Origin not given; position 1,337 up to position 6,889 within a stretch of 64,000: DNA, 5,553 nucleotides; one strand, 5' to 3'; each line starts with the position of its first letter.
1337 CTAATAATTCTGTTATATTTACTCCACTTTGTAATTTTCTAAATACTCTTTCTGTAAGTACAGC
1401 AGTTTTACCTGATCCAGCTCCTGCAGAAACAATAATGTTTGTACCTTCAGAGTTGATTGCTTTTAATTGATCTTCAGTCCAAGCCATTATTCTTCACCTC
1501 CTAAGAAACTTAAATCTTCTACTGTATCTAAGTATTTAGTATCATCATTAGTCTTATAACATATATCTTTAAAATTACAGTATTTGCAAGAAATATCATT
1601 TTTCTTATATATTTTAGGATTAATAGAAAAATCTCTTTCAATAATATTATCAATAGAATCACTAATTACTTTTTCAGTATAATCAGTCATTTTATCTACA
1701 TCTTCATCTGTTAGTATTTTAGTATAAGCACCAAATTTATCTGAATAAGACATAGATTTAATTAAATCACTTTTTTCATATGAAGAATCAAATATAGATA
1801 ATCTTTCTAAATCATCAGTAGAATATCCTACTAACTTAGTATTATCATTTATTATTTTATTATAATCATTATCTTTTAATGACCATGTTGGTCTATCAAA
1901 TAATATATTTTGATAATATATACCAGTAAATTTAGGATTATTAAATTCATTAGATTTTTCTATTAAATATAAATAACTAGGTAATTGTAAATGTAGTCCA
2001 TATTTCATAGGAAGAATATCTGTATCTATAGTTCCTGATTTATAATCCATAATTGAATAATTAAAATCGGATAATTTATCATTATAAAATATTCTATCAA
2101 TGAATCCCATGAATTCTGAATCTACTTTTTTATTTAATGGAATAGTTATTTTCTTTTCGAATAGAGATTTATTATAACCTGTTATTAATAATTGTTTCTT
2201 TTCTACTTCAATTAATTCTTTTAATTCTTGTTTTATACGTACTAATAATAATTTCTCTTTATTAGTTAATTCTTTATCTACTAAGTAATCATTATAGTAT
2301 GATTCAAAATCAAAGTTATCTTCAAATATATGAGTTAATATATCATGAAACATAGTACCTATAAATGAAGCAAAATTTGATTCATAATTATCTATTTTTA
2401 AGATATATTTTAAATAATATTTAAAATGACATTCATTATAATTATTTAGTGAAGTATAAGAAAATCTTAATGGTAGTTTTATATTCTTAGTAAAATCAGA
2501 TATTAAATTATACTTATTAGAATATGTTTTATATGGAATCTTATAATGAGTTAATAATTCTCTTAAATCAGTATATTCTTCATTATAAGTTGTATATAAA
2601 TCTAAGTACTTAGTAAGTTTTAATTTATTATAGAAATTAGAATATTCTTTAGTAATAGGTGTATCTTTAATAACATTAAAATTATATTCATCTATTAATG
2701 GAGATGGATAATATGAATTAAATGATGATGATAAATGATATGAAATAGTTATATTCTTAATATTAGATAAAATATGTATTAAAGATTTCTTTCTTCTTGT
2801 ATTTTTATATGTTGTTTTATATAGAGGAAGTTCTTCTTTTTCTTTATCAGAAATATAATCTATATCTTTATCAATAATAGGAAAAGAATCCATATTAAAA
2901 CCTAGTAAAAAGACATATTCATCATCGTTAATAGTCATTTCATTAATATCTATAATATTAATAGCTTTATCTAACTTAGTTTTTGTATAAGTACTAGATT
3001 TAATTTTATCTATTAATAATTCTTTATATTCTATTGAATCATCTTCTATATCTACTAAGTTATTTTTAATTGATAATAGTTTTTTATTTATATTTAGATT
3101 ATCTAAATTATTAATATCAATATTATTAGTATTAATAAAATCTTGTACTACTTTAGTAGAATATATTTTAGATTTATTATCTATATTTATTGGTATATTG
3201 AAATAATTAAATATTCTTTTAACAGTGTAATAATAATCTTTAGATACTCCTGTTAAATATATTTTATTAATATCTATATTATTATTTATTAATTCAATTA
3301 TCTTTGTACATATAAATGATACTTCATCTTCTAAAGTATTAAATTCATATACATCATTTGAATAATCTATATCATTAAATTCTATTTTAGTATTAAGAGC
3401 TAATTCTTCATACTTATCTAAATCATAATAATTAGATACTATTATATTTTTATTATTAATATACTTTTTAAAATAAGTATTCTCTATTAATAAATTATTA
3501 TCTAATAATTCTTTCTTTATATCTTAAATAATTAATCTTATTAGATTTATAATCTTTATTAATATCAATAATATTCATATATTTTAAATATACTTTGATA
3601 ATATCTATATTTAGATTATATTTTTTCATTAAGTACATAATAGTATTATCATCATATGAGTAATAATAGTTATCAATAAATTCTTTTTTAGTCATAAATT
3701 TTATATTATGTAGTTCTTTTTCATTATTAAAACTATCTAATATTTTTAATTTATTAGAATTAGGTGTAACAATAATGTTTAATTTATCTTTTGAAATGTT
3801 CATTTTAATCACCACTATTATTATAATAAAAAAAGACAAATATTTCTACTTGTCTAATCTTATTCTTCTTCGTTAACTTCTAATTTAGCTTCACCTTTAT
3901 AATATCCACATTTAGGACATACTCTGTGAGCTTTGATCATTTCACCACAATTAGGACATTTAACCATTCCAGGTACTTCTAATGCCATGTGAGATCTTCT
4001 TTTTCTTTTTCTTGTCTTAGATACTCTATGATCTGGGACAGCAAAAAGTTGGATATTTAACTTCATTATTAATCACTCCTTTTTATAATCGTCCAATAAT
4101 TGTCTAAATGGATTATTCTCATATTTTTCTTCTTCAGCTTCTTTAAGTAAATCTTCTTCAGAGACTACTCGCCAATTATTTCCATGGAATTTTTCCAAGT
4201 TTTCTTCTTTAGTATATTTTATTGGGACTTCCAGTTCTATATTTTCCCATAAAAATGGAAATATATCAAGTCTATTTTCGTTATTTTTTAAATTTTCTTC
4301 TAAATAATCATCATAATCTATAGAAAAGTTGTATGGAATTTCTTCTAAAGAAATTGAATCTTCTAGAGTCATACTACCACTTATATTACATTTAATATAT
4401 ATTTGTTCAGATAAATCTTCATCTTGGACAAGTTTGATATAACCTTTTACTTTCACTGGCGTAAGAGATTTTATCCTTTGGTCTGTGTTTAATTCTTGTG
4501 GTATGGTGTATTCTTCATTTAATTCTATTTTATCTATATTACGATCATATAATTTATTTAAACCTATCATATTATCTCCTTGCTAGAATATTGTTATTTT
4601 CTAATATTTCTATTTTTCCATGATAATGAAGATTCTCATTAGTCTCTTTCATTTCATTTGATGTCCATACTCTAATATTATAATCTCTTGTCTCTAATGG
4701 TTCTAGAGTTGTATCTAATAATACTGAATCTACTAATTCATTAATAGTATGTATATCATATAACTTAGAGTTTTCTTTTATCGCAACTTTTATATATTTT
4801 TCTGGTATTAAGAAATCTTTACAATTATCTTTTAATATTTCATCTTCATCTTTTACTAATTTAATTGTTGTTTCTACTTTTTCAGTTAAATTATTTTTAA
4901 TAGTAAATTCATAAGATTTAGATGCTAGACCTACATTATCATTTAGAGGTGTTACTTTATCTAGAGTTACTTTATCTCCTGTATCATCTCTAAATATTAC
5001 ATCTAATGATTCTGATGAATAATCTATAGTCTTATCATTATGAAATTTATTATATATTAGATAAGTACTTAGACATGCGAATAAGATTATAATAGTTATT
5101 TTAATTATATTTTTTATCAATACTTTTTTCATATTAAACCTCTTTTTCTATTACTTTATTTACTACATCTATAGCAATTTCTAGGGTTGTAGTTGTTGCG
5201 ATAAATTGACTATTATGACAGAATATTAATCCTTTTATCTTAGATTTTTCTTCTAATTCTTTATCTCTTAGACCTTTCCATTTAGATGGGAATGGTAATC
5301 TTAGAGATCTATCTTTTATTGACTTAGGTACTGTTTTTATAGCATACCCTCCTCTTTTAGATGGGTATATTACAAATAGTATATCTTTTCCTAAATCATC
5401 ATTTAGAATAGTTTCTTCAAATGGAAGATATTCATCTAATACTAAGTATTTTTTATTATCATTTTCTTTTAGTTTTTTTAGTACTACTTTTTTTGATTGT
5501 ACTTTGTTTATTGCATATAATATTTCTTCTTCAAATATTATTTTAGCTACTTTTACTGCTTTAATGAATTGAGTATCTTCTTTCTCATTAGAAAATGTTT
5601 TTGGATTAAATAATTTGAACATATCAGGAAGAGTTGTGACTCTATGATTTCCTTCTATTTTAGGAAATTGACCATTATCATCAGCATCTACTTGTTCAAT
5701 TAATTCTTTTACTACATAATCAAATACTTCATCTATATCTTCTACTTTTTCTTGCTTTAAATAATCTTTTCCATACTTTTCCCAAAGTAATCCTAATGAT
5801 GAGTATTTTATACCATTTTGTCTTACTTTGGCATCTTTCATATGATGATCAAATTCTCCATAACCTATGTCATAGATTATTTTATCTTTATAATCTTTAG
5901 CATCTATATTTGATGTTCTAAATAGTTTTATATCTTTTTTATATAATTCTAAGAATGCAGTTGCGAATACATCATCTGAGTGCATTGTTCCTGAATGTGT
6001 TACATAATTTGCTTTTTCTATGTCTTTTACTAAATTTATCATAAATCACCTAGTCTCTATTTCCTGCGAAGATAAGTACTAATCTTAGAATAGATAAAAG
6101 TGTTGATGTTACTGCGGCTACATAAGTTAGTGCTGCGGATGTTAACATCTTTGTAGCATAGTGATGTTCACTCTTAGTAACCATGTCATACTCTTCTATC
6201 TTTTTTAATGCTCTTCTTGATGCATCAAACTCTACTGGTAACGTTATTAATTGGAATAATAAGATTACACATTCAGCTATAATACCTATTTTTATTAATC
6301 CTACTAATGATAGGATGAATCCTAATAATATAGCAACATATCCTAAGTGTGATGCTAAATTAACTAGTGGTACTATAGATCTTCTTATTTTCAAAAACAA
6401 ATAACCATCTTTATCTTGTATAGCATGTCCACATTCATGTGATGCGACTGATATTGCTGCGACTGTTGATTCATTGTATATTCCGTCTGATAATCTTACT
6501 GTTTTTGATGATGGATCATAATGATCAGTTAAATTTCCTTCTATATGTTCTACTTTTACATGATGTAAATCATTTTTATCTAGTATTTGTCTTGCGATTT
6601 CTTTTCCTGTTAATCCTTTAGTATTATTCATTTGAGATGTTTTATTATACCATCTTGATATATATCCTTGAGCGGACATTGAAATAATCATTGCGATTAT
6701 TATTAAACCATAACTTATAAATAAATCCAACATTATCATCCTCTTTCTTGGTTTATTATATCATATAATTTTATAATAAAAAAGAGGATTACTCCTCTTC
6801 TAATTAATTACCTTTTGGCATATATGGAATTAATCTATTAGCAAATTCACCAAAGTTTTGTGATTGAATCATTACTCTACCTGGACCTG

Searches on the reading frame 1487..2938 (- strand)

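Call 9: search_protein_families(library=pfam, max_evalue=0.001, proteins=[window:1487-2938:-])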
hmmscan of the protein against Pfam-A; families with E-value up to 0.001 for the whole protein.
window:1487-2938:- (483 aa): 1 family
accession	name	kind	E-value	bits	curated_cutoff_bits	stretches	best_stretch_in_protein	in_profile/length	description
PF12705.13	PDDEXK_1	-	3.3e-23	83.3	22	1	158-460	1-246/247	PD-(D/E)XK nuclease superfamily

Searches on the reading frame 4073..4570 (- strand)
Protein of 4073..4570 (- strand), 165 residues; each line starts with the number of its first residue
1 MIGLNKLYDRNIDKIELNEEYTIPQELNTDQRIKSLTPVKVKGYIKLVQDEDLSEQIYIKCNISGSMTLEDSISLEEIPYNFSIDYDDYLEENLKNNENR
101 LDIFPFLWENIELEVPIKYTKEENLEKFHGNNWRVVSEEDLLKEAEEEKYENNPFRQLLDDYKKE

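Call 9: search_protein_families(library=pfam, max_evalue=0.001, proteins=[window:4073-4570:-])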
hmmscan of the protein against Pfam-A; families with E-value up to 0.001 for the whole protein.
window:4073-4570:- (165 aa): 1 family
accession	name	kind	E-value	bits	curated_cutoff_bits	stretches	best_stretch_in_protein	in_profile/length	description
PF02620.22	YceD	-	2.4e-06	28.1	33.2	1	88-158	47-115/119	Large ribosomal RNA subunit accumulation protein YceD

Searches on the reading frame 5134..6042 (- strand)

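Call 9: search_protein_families(library=pfam, max_evalue=0.001, proteins=[window:5134-6042:-])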
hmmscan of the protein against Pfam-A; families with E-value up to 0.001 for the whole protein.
window:5134-6042:- (302 aa): 1 family
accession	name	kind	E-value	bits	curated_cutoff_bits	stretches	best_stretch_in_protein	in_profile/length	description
PF03690.18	MYG1_exonuc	-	1.3e-56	193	22.1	1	14-296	3-316/318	Uncharacterised protein family (UPF0160)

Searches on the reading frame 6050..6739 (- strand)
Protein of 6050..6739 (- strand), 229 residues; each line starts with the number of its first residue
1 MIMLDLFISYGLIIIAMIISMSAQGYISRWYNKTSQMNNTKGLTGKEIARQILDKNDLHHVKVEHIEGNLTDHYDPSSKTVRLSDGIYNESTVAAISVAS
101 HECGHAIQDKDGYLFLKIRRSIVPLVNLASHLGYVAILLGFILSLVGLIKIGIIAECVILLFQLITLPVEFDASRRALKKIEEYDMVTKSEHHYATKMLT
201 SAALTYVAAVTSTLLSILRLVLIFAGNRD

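Call 9: search_protein_families(library=pfam, max_evalue=0.001, proteins=[window:6050-6739:-])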
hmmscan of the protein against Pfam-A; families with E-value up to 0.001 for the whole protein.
window:6050-6739:- (229 aa): 1 family
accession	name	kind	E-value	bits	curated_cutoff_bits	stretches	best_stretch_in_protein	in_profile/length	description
PF04298.18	Zn_peptidase_2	-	5.9e-82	274.9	27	1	12-224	4-217/218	Putative neutral zinc metallopeptidase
